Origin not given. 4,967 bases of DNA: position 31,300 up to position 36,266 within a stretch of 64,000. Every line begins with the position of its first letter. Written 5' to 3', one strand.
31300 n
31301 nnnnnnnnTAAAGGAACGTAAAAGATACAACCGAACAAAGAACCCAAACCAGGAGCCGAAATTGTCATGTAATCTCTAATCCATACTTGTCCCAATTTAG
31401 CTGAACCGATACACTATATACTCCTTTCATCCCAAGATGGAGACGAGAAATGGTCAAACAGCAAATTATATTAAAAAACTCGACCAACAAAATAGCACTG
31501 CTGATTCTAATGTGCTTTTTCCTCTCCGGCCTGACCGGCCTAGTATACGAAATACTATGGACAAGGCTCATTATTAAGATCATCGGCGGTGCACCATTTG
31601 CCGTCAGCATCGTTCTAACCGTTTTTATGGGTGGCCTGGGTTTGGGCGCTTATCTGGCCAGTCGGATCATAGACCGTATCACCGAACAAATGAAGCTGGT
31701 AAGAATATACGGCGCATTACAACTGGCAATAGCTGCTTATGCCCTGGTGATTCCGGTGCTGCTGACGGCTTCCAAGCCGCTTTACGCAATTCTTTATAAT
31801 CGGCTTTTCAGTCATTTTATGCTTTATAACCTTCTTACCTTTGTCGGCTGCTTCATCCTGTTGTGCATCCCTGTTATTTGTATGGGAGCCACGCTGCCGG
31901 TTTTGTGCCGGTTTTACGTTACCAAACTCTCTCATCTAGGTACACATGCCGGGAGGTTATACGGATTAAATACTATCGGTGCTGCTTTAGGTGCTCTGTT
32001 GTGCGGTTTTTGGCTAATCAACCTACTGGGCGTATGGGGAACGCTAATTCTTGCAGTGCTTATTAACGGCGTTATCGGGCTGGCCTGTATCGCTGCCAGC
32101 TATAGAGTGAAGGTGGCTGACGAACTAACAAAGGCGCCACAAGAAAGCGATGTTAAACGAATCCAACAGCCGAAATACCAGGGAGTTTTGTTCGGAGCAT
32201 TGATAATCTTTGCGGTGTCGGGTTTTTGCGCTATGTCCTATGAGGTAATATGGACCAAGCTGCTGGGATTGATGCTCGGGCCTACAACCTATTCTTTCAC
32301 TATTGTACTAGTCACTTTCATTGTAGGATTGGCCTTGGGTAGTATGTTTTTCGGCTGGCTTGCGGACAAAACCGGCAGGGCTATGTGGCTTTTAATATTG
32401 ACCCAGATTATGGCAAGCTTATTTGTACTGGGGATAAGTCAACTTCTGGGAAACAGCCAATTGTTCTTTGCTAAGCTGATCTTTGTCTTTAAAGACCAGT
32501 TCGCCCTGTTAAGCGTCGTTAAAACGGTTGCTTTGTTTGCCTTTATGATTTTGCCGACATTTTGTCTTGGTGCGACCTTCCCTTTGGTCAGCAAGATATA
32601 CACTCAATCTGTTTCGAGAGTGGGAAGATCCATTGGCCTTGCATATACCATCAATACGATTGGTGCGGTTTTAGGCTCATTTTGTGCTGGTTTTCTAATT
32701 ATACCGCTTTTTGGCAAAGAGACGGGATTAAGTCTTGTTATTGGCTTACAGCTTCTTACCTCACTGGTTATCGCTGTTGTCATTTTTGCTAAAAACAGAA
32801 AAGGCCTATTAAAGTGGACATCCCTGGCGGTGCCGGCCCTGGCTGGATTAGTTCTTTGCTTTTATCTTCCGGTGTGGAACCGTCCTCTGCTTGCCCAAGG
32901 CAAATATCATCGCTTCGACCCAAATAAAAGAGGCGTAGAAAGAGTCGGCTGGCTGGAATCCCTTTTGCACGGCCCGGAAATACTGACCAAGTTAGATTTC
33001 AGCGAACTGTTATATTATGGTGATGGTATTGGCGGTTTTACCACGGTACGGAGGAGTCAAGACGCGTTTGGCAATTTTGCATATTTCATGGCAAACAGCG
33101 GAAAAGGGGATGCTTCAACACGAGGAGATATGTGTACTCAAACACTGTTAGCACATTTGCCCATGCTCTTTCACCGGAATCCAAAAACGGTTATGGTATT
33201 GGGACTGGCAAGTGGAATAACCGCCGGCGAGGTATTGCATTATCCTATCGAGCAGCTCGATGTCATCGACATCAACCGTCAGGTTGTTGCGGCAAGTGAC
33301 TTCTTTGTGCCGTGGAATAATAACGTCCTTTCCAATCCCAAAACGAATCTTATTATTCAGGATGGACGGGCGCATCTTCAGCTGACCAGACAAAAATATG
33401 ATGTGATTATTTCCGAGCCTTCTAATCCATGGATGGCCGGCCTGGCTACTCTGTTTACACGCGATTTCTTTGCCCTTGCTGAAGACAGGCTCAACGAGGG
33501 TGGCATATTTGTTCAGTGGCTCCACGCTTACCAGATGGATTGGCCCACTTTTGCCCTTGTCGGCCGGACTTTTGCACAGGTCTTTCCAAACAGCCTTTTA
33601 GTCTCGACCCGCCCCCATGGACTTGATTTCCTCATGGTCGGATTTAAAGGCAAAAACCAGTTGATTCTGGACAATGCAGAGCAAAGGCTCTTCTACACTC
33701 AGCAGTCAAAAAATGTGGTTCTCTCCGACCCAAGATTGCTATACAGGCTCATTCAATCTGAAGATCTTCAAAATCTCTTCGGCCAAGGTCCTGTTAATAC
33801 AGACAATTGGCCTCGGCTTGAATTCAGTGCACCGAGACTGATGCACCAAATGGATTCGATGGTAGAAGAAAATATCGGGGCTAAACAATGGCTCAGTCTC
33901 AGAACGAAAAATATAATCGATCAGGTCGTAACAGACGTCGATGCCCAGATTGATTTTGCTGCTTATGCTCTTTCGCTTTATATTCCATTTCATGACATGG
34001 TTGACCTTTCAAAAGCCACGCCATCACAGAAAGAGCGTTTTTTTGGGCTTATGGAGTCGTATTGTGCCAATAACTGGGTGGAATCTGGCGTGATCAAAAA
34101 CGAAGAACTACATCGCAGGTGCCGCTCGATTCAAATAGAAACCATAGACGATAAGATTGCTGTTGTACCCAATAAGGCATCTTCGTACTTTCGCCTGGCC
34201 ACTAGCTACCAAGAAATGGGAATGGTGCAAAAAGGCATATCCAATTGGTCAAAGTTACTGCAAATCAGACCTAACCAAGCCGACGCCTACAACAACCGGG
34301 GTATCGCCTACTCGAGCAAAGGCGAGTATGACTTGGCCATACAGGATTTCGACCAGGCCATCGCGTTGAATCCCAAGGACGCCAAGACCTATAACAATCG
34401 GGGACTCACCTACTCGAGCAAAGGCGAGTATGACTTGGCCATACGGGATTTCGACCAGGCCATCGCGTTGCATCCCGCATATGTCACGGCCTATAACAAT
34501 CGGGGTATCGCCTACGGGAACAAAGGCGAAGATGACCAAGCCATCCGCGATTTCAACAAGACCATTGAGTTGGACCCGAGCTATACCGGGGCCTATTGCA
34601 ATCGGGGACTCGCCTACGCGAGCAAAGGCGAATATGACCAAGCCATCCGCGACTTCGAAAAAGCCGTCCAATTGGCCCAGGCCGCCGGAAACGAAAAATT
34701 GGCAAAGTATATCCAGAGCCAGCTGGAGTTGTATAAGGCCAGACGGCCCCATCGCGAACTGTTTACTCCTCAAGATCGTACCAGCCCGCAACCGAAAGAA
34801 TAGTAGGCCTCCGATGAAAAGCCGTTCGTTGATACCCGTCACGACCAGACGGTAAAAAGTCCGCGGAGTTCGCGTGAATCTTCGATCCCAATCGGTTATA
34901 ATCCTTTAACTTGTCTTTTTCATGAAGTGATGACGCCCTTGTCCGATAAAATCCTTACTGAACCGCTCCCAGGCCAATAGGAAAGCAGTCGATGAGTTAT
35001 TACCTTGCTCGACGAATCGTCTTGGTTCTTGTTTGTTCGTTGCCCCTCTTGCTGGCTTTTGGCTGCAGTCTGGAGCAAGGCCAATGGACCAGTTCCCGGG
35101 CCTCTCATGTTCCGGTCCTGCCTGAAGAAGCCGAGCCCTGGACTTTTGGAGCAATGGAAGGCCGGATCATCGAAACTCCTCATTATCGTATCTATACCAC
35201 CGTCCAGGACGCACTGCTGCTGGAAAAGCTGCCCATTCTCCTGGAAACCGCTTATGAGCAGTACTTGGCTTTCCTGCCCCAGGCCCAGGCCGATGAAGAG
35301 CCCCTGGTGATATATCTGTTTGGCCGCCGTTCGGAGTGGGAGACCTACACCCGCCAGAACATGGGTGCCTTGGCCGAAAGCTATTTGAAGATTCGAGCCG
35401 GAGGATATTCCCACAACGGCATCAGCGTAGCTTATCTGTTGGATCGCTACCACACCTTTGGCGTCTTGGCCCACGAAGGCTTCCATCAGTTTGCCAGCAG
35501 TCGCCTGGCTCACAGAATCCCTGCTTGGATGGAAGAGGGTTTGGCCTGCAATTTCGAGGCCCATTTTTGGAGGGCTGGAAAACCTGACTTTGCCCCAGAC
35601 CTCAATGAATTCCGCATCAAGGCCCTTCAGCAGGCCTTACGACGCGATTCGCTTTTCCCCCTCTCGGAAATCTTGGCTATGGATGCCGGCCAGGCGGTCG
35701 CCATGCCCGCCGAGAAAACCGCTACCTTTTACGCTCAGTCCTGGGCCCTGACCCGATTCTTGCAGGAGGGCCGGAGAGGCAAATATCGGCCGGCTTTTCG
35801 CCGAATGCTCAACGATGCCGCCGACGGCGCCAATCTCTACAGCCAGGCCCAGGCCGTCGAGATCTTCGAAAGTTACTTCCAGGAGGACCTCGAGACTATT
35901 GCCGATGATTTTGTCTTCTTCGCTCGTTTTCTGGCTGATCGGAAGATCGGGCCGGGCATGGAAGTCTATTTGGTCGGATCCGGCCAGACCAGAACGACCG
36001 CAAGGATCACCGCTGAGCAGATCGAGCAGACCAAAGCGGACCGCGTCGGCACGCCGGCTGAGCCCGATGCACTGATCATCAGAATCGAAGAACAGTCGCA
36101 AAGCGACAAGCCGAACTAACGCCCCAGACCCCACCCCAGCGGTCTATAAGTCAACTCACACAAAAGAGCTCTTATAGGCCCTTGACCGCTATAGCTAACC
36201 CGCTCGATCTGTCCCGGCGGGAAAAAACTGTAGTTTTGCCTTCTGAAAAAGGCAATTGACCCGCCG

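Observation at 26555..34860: Tandem array of three different polytopic membrane enzymes sharing near-identical C-terminal TPR tails and duplicated leader DNA (gene conversion / cassette shuffling)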

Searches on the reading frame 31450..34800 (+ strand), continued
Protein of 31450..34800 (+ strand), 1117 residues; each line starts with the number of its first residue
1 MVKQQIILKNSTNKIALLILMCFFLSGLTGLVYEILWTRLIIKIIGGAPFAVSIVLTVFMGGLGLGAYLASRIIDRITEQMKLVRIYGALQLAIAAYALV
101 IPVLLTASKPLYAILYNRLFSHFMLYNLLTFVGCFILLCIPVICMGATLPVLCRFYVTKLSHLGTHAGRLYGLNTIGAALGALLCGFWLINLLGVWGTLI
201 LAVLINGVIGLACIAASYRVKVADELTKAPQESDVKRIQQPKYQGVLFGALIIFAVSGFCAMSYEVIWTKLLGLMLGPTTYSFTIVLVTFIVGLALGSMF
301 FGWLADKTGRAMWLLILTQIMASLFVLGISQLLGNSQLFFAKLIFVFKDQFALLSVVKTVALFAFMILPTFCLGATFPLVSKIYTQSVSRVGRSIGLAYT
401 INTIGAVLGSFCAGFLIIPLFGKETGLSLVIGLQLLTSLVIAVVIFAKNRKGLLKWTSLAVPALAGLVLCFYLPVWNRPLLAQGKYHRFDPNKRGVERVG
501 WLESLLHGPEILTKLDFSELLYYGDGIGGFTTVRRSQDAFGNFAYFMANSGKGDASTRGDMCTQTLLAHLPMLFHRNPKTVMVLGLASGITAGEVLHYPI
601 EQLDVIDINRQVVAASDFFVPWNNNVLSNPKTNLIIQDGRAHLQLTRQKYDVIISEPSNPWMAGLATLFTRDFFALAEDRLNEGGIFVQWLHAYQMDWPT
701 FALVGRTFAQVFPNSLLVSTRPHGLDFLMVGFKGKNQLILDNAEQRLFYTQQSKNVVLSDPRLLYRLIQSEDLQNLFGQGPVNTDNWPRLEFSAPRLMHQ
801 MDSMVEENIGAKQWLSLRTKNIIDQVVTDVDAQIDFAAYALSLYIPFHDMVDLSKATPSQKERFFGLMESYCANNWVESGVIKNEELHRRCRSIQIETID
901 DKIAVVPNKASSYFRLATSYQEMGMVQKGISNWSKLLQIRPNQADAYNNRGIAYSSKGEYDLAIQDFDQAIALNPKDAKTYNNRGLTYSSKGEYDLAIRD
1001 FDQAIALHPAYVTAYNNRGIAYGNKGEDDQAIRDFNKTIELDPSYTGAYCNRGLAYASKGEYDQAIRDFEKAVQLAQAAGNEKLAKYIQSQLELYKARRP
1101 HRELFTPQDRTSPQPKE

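Call 65: search_solved_structures(query=window:31450-34149:+, max_evalue=0.01)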
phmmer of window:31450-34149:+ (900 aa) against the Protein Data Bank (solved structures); distinct sequences matched with E-value up to 0.01: 25.
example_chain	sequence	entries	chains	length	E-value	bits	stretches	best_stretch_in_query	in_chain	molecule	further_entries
1iy9_A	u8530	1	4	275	1.4e-18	69.3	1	539-743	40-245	Spermidine synthase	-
2b2c_A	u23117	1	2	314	1.8e-18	69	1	549-738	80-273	spermidine synthase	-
1inl_A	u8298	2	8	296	4e-17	64.5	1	557-717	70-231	Spermidine synthase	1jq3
3anx_A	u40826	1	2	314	7.9e-17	63.6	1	558-688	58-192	spermidine synthase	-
1uir_A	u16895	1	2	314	8e-17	63.5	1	558-688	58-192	Polyamine Aminopropyltransferase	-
6bq2_A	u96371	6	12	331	1.3e-15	59.6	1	550-713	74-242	Thermospermine synthase ACAULIS protein | Thermospermine synthase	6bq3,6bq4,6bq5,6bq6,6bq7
7xif_A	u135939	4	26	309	6.3e-15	57.3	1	566-689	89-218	Polyamine aminopropyltransferase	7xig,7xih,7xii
3o4f_A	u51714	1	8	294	1.4e-14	56.1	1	543-689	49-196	Spermidine synthase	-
8iyi_A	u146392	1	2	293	4.4e-14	54.5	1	555-715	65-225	KLLA0B09372p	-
6o65_A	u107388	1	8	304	4.4e-14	54.5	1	556-690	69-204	Spermidine synthase 1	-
1xj5_A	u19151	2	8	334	5.6e-14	54.1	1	556-690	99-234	Spermidine synthase 1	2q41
6o63_A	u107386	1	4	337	5.7e-14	54.1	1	556-690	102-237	Spermidine synthase 1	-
6o64_A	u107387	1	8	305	8.8e-14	53.5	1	555-689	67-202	Spermidine synthase 2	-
9q41_A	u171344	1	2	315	5.2e-13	50.9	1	533-693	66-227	Spermidine synthase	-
3rw9_A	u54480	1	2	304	5.2e-13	50.9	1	540-693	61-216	Spermidine synthase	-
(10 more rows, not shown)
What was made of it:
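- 31450..34803 (+): Gene 3: fused MFS/spermidine-synthase-fold protein. It has 12 MFS helices, a 13th transmembrane helix, a class-I methyltransferase/SpdS fold, a helical linker, one degenerate and four regular TPR units (34177-34686), and a capping helix with extension (34687-34800). PDB spermidine synthases at E = 1e-18 (call 65).
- On Canonical spermidine synthase / aminopropyltransferase (gene 3): The fold is related (PDB E = 1e-18, call 65).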

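Call 77: predict_structure(alignment_id=A3)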
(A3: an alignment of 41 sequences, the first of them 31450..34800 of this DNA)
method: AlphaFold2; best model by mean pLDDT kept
length: 1117 residues; sequences in the alignment: 41
mean_pLDDT: 83.6   pTM: 0.78
mean pLDDT of the five models: 83.6, 81.4, 79.1, 76.1, 66.8
residues with pLDDT >= 90: 451; 70-90: 522; 50-70: 94; < 50: 50
segments of 3 or more residues with pLDDT < 50: 1-9, 222-242, 1101-1117
pLDDT, mean of each block of 10 residues (from residue 1): 34 75 89 87 68 80 89 84 90 93 88 81 77 88 89 82 85 88 85 91 94 84 43 37 74 93 86 64 76 91 90 92 93 86 77 78 87 91 84 86 88 83 90 94 77 71 92 84 55 62 85 73 75 84 81 70 89 94 76 91 79 81 80 71 85 80 70 94 94 79 94 94 84 89 94 89 95 93 89 63 80 93 94 95 89 93 96 88 89 94 85 92 92 94 91 94 96 87 95 95 89 93 93 94 87 90 91 83 83 78 40 30
secondary structure, 60 per line:
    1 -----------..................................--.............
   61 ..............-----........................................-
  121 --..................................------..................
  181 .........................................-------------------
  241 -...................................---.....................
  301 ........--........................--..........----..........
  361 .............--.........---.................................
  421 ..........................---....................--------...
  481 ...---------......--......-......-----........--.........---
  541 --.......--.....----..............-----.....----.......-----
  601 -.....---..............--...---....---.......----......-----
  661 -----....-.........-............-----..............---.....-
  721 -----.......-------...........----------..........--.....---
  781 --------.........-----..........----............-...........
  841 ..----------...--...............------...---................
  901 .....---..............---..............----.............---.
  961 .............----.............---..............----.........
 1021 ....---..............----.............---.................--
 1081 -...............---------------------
elements in order (helices of 4 or more, strands of 3 or more residues): H12-45 H48-74 H80-119 H123-156 H163-221 H242-276 H280-308 H311-334 H337-346 H351-373 H376-384 H388-446 H450-469 H478-483 H493-498 H501-506 H508-513 E519-526 E529-537 E543-549 E552-556 H561-574 E580-584 H589-595 E602-606 H610-623 E632-635 H639-645 E650-655 H666-669 H671-679 E681-692 H698-711 E715-719 E726-732 H740-750 H761-767 E768-770 H773-777 H789-797 H803-812 H817-828 H830-842 H858-872 H885-905 H909-922 H926-939 H944-956 H960-973 H978-990 H994-1007 H1012-1024 H1028-1041 H1046-1058 H1062-1078 H1082-1096
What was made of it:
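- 31450..34803 (+): AlphaFold2 model pLDDT 83.6 (call 77).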

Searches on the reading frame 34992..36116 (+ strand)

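Call 10: search_protein_families(library=pfam, proteins=[window:34992-36116:+], max_evalue=0.01)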
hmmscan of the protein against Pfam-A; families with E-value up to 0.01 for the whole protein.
window:34992-36116:+ (375 aa): 1 family
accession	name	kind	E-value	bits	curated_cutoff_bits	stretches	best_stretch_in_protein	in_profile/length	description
PF07607.17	DUF1570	-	3e-05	24.8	22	1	159-264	5-114/129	Protein of unknown function (DUF1570)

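Call 25: search_protein_families(library=ncbifam, proteins=[window:34992-36116:+], max_evalue=0.01)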
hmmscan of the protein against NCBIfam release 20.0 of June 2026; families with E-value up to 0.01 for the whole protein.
window:34992-36116:+ (375 aa): 0 families
